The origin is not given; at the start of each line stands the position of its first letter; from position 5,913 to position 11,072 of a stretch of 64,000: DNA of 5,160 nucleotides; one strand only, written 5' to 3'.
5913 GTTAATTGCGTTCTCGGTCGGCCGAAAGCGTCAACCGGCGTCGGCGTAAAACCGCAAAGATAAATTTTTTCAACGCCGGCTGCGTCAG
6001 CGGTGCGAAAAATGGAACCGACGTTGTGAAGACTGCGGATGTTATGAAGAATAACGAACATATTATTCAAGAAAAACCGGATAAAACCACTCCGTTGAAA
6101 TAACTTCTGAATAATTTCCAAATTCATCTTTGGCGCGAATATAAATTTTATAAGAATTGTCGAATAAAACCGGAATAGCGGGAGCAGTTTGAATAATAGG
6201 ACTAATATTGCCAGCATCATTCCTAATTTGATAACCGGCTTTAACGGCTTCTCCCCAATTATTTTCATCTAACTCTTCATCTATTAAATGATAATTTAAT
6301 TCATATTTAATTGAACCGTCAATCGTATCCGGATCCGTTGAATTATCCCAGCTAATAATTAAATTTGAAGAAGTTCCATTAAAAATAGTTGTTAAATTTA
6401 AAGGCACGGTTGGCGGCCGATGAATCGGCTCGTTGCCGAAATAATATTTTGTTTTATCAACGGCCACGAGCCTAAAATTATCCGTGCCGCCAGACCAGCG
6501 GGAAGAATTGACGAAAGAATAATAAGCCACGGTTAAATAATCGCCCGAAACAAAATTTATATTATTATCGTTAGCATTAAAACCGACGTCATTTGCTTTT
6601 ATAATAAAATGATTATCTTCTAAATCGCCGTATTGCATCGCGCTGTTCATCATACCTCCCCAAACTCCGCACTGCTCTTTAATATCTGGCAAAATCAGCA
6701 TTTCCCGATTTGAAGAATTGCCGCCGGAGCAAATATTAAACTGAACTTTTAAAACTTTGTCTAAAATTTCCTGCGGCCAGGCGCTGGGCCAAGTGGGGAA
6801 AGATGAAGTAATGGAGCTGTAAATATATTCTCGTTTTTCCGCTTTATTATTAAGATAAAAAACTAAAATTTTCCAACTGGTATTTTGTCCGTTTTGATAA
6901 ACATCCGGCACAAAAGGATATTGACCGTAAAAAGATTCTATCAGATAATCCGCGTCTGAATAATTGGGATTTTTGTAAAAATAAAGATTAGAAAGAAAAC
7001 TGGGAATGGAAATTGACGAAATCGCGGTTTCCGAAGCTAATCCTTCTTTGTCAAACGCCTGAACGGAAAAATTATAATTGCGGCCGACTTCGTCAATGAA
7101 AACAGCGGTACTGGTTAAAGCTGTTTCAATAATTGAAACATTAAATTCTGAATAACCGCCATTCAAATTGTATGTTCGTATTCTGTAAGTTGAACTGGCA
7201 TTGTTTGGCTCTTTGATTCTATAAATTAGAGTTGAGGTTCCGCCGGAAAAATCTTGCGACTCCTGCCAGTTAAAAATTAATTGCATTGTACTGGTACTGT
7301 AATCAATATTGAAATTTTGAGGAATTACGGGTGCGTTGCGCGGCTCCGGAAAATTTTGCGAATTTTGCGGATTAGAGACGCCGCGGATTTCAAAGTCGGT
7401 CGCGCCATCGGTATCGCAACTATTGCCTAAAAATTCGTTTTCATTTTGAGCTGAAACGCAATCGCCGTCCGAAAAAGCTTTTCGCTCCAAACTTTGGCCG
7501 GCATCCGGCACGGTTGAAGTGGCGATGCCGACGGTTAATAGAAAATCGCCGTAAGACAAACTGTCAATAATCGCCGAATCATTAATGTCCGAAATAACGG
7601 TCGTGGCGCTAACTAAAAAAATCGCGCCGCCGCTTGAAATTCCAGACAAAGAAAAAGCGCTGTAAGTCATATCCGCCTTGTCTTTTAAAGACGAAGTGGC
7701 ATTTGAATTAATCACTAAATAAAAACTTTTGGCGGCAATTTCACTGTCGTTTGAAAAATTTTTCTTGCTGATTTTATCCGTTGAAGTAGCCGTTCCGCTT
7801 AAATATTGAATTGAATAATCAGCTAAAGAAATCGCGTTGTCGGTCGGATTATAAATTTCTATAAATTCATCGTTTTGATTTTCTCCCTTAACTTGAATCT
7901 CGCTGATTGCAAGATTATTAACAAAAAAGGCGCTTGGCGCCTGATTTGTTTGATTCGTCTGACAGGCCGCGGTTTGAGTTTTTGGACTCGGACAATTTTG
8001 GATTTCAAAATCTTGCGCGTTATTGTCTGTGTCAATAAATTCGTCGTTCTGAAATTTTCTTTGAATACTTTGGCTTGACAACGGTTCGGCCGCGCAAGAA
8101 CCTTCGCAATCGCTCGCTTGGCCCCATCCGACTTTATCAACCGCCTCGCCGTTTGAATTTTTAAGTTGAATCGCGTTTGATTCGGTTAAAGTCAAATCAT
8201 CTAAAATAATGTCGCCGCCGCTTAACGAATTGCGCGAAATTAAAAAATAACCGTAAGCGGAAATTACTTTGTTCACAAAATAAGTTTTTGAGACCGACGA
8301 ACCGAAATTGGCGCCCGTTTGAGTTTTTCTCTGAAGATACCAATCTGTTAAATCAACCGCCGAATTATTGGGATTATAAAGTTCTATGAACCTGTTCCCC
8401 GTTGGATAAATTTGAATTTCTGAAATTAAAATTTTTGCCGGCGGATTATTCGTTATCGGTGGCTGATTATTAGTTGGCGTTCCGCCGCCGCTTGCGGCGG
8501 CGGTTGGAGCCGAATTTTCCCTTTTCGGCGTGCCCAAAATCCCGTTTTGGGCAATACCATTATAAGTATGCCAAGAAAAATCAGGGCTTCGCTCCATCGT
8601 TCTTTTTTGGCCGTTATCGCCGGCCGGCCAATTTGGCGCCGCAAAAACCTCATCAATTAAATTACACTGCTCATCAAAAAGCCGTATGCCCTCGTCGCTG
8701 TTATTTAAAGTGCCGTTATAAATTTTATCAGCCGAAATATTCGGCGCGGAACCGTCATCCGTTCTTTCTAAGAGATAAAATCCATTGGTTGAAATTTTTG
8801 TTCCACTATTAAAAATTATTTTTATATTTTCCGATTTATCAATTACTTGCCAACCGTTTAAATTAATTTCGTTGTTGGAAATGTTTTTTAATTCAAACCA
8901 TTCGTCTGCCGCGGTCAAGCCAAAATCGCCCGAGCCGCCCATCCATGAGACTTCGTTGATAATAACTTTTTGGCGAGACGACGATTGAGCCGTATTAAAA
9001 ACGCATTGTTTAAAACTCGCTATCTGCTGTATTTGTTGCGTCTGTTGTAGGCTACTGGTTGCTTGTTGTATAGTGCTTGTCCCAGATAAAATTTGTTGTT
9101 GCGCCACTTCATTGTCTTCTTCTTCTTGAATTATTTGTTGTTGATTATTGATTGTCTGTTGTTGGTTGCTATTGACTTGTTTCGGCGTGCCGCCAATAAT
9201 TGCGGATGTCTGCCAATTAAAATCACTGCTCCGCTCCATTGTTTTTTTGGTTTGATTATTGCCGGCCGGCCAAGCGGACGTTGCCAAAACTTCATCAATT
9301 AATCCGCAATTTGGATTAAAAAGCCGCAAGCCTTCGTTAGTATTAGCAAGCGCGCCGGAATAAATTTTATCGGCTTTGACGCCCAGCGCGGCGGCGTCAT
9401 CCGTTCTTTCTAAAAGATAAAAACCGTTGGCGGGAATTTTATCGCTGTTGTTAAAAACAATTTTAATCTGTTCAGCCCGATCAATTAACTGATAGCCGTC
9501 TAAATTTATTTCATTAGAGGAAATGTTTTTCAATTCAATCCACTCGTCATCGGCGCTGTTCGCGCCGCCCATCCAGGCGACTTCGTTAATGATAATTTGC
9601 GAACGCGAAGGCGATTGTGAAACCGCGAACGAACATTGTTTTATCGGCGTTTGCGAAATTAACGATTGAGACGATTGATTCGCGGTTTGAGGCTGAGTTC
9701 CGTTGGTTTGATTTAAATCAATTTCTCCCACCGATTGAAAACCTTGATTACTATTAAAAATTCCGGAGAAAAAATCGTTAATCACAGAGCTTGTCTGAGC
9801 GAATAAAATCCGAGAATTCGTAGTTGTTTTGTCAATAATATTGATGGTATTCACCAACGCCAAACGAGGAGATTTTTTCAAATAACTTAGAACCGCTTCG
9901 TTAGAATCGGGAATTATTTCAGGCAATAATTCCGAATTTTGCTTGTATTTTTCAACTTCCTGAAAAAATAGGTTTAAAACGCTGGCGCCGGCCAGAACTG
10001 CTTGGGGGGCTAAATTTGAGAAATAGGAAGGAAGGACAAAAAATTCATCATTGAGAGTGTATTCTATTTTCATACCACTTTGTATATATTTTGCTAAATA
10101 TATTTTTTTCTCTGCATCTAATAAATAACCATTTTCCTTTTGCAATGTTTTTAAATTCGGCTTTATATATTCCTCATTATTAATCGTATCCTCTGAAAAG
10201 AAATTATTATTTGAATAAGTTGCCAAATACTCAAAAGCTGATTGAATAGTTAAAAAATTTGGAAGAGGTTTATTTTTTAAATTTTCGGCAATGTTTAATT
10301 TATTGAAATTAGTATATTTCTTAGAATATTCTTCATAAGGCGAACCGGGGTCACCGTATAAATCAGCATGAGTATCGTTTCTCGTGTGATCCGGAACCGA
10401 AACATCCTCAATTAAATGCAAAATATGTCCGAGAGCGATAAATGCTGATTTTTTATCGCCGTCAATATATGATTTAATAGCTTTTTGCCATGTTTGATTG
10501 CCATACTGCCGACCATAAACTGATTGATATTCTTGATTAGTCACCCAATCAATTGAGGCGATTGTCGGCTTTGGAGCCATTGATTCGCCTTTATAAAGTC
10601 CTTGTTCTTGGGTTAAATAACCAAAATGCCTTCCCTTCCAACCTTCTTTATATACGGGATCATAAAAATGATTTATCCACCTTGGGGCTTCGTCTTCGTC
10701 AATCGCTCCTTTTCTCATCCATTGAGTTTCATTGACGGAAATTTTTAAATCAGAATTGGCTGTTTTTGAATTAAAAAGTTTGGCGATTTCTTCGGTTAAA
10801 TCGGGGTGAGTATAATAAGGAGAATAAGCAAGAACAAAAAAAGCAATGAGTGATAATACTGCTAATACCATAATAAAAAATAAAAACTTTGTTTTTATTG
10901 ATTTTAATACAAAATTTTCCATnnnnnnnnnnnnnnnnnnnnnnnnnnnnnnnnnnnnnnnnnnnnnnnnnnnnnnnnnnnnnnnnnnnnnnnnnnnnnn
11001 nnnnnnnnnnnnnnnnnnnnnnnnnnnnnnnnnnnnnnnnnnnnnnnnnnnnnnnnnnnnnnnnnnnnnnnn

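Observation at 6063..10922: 1619-aa secreted protein fusing a zinc phospholipase-C-like domain to four lamin-tail domains and FN3 modules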

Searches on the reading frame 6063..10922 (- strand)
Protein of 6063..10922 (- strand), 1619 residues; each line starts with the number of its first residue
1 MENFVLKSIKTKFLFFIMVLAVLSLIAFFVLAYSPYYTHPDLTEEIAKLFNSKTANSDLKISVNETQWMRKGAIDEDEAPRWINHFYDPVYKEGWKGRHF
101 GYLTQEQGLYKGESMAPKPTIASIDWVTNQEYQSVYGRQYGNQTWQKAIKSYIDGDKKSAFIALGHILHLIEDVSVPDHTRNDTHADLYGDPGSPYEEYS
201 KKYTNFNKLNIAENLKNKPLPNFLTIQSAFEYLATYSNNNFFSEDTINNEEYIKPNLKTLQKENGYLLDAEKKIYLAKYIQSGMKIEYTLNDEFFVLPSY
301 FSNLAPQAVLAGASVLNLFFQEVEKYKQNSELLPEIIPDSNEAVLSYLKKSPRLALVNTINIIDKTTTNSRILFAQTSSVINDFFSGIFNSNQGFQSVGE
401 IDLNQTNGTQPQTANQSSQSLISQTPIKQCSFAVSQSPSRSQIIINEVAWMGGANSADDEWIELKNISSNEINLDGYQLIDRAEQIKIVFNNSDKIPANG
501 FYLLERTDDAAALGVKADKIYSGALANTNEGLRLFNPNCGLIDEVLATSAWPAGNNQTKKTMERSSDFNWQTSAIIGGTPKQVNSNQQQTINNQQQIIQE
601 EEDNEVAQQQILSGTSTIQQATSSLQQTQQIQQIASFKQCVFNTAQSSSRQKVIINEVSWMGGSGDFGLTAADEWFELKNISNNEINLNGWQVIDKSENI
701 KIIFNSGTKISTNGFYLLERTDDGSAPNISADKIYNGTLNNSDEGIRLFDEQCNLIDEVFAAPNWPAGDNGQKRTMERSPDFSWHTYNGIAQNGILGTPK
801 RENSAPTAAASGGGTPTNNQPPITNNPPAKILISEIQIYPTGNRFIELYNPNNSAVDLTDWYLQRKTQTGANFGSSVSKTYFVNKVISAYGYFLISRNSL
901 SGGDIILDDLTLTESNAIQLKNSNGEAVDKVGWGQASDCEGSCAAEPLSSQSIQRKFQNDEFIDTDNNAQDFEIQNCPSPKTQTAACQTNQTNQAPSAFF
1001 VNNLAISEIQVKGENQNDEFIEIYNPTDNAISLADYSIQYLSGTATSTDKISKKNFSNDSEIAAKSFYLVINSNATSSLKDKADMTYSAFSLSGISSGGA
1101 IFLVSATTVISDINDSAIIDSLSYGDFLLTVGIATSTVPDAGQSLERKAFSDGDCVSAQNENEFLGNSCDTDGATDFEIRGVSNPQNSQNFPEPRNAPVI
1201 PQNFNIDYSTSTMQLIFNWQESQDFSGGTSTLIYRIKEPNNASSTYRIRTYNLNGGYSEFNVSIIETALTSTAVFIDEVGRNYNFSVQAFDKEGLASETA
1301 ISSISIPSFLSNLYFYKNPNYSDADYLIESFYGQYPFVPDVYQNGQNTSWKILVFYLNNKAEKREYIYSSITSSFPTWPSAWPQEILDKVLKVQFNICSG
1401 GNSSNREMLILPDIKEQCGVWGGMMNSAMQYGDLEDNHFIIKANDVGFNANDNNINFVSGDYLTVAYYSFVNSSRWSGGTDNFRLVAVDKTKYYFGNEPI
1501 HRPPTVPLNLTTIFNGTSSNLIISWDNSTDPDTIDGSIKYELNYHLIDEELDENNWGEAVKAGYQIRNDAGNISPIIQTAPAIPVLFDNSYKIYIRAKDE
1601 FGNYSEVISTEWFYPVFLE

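Call 4: search_protein_families(library=pfam, proteins=[window:6063-10922:-], max_evalue=1)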
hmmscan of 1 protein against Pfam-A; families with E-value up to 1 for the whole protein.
window:6063-10922:- (1619 aa): 3 families
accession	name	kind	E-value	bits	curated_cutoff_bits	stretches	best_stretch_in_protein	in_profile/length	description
PF00932.25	LTD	-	3.8e-55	185.4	34.3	4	826-934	3-108/109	Lamin Tail Domain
PF00041.27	fn3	-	0.00024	21.7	25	1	1201-1300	3-79/84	Fibronectin type III domain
PF00882.24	Zn_dep_PLPC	-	0.077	13.4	26.8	1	139-186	55-98/167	Zinc dependent phospholipase C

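Call 5: search_protein_families(library=ncbifam, proteins=[window:6063-10922:-], max_evalue=1)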
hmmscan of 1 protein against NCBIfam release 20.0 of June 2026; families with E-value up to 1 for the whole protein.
window:6063-10922:- (1619 aa): 0 families

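Call 25: find_encoding_contigs(protein=window:6063-10922:-, flank=3000, max_places=4)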
Protein window:6063-10922:- (1619 aa): 14 contigs read that carry it; 3 places shown.
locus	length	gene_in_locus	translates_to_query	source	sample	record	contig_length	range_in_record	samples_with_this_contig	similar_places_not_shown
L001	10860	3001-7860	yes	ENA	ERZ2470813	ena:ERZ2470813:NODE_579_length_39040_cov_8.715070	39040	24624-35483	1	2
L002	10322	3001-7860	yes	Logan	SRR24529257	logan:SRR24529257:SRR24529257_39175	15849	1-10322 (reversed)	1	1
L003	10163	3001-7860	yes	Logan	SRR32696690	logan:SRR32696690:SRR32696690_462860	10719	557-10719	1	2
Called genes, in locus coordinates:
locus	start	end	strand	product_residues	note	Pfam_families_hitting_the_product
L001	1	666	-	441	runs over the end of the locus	PF02397:Bac_transf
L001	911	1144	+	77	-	PF00462:Glutaredoxin, PF13417:GST_N_3 (weak)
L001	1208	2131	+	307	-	PF00070:Pyr_redox (faint), PF03486:HI0933_like (faint), PF07992:Pyr_redox_2, PF13738:Pyr_redox_3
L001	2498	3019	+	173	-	-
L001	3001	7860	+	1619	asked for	PF00932:LTD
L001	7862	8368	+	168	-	PF00588:SpoU_methylase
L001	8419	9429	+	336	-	PF09587:PGA_cap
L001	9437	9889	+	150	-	PF02502:LacAB_rpiB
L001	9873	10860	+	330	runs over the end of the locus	PF00044:Gp_dh_N, PF02800:Gp_dh_C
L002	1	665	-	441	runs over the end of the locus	PF02397:Bac_transf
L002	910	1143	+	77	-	PF00462:Glutaredoxin, PF13417:GST_N_3 (weak)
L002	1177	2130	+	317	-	PF00070:Pyr_redox (faint), PF03486:HI0933_like (faint), PF07992:Pyr_redox_2, PF13738:Pyr_redox_3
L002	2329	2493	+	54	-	-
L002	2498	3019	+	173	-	-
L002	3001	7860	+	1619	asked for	PF00932:LTD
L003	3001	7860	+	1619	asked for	PF00932:LTD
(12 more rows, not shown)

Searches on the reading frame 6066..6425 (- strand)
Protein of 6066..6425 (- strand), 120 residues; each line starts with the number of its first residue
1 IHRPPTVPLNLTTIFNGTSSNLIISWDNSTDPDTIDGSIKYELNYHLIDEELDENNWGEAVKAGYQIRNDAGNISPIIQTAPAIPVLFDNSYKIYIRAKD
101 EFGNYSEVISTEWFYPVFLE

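Call 23: search_protein_families(library=pfam, proteins=[window:6066-6425:-], max_evalue=1)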
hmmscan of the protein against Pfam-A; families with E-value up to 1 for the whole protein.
window:6066-6425:- (120 aa): 3 families
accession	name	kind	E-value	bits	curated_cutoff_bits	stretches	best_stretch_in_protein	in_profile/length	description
PF00041.27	fn3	-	0.0027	18.3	25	1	8-56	3-47/84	Fibronectin type III domain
PF22820.2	TcaA_3rd_4th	-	0.046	14.1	27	0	85-104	35-54/73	TcaA protein 3rd/4th domain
PF16562.11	HECW_N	-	0.16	12.4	26.7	1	16-60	26-65/120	N-terminal domain of E3 ubiquitin-protein ligase HECW1 and 2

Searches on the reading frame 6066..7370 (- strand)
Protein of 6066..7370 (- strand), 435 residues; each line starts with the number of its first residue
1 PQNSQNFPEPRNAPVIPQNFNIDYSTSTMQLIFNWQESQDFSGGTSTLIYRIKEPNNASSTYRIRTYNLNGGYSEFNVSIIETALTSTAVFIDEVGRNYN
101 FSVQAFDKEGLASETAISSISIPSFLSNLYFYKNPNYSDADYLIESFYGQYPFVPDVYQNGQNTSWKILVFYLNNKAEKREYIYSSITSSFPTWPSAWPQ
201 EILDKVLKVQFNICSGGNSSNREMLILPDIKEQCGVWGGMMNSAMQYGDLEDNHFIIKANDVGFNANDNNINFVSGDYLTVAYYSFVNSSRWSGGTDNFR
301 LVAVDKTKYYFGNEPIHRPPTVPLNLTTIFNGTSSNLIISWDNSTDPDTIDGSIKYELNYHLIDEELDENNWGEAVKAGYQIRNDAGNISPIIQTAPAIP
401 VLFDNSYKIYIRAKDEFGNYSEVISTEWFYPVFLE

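Call 24: find_homologous_proteins(query=window:6066-7370:-, max_evalue=0.001)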
Query window:6066-7370:- (435 aa): 3 proteins with E <= 0.001 among 2705 candidates.
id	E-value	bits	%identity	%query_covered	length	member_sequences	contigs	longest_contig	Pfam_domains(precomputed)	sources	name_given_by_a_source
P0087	1.3e-70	257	39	99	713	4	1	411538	PF22352.3,PF00801.27,PF00932.26,PF00041.28,PF18911.7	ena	-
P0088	3.5e-24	104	52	28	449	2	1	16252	PF22352.3,PF00801.27,PF00041.28,PF18911.7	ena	-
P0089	4.2e-16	77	65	14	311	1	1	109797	PF00932.26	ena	-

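Call 44: find_homologous_proteins(query=A2, max_evalue=0.001)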
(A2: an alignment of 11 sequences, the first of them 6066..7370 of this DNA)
Query A2 (11 sequences) (435 aa, profile of the alignment): 20 proteins with E <= 0.001 among 7859 candidates.
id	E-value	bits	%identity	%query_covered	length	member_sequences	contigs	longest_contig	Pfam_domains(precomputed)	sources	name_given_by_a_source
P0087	1.6e-139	483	39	99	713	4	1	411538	PF22352.3,PF00801.27,PF00932.26,PF00041.28,PF18911.7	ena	-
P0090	1.1e-136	474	40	99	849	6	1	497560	PF22352.3,PF00801.27,PF00932.26,PF00041.28,PF18911.7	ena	-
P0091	1.6e-128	447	42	99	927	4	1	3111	PF00801.27,PF00932.26,PF00041.28,PF18911.7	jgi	-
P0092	6.0e-127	442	59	100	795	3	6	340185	PF00932.26,PF00041.28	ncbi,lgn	-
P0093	8.0e-124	432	48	99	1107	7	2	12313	PF00932.26,PF00041.28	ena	-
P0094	7.2e-123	428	49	99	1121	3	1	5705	PF00932.26,PF00041.28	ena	-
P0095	9.1e-118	412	32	90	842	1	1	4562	PF22352.3,PF00801.27,PF00932.26,PF18911.7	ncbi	ncbi:hypothetical protein COX26_00655, partial [Candidatus Jorgensenbacteria bacterium CG23_combo_of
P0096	1.8e-113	397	38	99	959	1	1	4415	PF00801.27,PF00932.26,PF00041.28,PF18911.7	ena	-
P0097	8.9e-113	395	32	94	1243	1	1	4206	PF00932.26,PF00041.28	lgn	-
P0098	3.6e-103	364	37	99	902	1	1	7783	PF00932.26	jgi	jgi:hypothetical protein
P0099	7.3e-82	293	30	100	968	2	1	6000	PF00801.27,PF00932.26,PF18911.7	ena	-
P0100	4.6e-74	268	36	71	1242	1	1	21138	PF00932.26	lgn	-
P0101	1.4e-56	210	62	41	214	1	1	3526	PF00041.28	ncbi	ncbi:MAG: hypothetical protein AAB958_02460, partial [Patescibacteria group bacterium]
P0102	6.2e-49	185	61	48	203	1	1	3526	-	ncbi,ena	ncbi:MAG: hypothetical protein AAB958_02465 [Patescibacteria group bacterium]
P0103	2.8e-36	143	44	28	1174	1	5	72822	PF00932.26,PF00041.28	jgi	jgi:hypothetical protein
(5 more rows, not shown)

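Call 57: predict_structure(alignment_id=A3)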
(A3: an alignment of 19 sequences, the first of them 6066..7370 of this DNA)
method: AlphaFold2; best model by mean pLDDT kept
length: 435 residues; sequences in the alignment: 19
mean_pLDDT: 78.3   pTM: 0.71
mean pLDDT of the five models: 78.3, 74.3, 73.5, 69.9, 68.0
residues with pLDDT >= 90: 115; 70-90: 205; 50-70: 92; < 50: 23
segments of 3 or more residues with pLDDT < 50: 1-4, 187-193, 264-268
pLDDT, mean of each block of 10 residues (from residue 1): 51 88 90 90 79 78 70 72 90 90 90 93 92 72 87 76 74 90 59 56 84 74 79 53 74 81 52 87 82 65 92 83 88 82 78 83 88 74 57 67 87 86 91 56
secondary structure, 60 per line:
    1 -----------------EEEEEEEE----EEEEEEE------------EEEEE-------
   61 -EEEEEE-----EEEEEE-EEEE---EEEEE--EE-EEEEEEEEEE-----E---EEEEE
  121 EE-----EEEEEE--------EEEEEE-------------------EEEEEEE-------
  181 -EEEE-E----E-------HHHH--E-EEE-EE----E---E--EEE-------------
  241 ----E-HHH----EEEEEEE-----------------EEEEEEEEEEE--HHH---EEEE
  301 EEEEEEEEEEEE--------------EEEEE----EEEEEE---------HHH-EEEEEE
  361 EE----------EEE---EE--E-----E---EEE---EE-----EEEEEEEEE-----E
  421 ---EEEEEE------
elements in order: E18-25 E30-36 E49-53 E62-67 E73-78 E80-83 E87-91 E97-106 E116-122 E128-133 E142-147 E167-173 E182-185 H200-203 E208-210 E225-227 E254-260 E278-288 E297-312 E327-331 E336-341 E355-362 E373-375 E393-395 E406-414 E424-429

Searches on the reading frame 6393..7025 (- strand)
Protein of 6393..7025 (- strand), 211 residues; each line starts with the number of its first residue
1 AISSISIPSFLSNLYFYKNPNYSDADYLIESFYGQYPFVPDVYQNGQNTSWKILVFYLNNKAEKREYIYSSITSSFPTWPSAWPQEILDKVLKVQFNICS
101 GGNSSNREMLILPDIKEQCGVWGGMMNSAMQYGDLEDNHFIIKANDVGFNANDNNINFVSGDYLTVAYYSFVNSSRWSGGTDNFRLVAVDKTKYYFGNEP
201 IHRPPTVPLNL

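Call 23: search_protein_families(library=pfam, proteins=[window:6393-7025:-], max_evalue=1)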
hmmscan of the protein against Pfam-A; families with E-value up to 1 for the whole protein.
window:6393-7025:- (211 aa): 0 families
